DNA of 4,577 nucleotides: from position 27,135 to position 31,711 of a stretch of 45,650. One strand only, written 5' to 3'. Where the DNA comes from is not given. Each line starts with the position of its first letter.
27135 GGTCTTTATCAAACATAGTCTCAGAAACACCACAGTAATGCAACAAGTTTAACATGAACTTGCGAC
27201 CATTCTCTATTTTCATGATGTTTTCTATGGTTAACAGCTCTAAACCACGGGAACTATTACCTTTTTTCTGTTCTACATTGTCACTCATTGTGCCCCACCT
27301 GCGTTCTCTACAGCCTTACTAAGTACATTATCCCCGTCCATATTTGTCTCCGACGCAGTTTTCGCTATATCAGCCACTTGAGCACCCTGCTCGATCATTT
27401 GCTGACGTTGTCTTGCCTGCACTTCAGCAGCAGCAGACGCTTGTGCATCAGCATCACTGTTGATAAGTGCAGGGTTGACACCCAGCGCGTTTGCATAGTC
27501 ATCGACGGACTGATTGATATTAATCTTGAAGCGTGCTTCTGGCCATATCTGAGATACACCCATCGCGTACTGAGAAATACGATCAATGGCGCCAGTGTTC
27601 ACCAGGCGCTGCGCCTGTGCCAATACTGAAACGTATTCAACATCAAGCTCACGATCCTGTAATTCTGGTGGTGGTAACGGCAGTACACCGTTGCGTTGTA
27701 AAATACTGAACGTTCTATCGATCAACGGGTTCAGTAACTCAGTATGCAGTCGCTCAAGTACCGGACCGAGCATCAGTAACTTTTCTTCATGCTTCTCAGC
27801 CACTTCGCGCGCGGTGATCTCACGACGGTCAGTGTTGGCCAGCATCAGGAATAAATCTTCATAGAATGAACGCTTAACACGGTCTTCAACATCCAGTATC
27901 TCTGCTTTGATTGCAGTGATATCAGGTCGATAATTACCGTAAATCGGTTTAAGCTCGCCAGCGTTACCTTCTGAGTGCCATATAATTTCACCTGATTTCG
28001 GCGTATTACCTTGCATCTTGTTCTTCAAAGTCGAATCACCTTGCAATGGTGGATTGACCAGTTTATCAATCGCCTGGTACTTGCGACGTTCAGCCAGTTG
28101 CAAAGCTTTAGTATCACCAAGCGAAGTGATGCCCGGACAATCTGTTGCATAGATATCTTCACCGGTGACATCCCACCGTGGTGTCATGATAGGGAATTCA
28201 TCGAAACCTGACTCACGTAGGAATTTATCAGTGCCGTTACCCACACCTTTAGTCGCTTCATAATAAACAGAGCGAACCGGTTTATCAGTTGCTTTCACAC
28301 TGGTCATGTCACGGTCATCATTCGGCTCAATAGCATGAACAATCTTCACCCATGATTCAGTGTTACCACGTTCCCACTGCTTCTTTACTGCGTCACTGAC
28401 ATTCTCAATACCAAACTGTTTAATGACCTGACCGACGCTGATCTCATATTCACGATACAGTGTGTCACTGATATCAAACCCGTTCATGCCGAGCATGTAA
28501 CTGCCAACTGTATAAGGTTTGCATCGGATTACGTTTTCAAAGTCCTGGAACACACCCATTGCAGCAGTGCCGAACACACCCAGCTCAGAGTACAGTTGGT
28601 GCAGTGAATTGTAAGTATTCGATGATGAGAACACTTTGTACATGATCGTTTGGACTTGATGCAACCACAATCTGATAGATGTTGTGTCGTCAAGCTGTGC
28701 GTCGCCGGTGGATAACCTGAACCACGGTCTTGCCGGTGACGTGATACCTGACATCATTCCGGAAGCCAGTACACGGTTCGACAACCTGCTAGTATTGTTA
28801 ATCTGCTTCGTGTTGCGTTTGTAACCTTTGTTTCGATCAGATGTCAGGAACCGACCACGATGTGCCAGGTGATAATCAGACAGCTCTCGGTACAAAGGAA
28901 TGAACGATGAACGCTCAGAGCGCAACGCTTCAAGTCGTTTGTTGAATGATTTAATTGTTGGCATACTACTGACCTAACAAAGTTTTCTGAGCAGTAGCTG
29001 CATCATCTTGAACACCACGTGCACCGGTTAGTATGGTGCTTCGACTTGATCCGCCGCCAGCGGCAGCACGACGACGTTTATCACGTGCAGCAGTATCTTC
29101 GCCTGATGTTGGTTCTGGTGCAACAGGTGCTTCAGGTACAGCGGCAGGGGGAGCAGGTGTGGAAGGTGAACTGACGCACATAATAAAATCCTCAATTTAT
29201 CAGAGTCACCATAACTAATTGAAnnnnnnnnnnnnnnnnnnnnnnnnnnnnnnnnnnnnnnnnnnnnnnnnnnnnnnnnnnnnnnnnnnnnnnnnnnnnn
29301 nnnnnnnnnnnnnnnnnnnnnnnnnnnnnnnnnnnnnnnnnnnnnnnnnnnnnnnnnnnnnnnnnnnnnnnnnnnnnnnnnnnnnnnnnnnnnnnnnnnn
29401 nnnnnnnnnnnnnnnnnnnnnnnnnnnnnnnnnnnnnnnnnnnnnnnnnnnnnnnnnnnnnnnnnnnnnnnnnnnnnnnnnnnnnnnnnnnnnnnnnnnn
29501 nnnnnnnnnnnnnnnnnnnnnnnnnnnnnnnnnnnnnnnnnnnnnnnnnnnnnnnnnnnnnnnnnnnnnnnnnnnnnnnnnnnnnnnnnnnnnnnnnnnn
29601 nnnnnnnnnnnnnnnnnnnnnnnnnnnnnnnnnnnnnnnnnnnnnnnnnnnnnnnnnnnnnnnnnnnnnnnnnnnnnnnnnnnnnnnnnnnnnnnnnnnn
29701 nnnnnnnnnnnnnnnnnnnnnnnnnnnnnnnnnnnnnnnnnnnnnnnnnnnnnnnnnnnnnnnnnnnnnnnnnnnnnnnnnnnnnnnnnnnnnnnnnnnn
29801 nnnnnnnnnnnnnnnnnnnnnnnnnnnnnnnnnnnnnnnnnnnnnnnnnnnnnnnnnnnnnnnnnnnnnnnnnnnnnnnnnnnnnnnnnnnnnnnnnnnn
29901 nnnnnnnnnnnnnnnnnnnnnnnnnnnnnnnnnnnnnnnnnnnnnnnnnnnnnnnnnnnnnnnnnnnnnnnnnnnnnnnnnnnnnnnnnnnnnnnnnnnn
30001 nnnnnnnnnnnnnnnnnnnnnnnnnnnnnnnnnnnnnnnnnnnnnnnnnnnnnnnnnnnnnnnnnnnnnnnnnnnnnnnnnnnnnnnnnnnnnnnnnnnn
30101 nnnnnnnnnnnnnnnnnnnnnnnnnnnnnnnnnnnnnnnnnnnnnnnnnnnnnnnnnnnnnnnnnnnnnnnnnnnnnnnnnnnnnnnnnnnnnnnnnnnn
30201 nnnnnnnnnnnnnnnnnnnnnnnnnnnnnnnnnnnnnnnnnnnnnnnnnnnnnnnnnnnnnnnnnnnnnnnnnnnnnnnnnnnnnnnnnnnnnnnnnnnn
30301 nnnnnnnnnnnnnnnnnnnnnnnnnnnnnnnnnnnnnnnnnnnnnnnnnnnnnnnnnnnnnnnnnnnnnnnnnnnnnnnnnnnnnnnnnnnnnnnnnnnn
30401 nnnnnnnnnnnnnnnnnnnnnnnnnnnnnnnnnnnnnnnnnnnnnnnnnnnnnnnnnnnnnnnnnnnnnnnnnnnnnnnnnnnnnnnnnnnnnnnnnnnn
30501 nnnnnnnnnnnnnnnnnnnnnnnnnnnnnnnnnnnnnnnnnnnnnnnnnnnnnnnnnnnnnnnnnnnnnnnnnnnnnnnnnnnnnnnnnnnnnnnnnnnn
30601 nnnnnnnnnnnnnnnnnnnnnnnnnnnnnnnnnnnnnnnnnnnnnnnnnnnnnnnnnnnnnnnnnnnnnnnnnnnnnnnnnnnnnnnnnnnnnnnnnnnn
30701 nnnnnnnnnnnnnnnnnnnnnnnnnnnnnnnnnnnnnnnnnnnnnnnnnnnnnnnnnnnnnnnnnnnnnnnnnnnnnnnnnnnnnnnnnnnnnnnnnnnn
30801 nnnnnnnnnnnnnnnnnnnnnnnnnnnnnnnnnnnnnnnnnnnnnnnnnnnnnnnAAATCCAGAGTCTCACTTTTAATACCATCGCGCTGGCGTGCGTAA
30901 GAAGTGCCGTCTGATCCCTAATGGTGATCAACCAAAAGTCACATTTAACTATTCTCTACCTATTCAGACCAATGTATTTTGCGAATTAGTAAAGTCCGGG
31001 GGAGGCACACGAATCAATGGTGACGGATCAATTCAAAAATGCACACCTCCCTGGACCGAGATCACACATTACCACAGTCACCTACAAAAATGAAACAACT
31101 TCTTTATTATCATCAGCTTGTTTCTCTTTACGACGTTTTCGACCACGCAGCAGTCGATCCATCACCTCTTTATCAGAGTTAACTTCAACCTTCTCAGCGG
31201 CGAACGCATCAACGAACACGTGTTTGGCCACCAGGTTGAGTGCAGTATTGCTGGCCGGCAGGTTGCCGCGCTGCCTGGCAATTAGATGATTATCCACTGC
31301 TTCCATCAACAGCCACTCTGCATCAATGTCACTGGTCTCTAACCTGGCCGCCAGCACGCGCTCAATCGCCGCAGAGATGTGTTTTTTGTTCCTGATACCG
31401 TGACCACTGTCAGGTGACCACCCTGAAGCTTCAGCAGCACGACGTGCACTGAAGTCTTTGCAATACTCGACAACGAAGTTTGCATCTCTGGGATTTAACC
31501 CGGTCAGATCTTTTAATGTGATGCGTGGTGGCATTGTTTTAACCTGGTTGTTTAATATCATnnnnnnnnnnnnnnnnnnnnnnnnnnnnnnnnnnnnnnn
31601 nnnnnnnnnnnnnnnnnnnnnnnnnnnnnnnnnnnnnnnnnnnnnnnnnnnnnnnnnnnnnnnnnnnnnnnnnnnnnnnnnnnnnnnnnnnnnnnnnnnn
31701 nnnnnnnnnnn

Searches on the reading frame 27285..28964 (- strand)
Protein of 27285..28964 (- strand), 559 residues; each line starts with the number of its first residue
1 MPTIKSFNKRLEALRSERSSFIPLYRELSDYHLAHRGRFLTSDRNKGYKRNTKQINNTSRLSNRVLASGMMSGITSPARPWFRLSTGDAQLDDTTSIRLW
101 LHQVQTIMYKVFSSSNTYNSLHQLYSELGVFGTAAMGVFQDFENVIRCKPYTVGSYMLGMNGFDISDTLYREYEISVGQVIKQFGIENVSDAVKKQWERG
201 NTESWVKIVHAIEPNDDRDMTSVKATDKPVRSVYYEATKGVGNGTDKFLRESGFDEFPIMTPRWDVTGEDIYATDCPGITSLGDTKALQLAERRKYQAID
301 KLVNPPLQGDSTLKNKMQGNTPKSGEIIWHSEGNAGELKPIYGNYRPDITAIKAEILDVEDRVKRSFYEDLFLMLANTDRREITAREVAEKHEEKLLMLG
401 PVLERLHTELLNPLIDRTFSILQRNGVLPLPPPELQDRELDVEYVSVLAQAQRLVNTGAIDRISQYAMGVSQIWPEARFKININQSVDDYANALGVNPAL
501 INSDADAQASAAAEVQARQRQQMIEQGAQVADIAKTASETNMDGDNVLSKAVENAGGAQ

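Call 86: search_protein_families(library=pfam, proteins=[window:27285-28964:-], max_evalue=0.001)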
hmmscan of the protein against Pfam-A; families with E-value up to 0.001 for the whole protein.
window:27285-28964:- (559 aa): 1 family
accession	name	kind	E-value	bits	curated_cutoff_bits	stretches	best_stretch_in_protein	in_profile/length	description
PF12236.14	Head-tail_con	-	3.4e-149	497.8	27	1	7-500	4-488/489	Bacteriophage head to tail connecting protein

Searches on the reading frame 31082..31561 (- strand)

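Call 86: search_protein_families(library=pfam, proteins=[window:31082-31561:-], max_evalue=0.001)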
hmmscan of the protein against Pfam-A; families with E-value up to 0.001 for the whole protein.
window:31082-31561:- (159 aa): 1 family
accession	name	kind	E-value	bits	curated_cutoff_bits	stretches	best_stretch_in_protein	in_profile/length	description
PF03592.21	Terminase_2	-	1.7e-07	32.4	26.1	1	22-90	1-73/141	Terminase small subunit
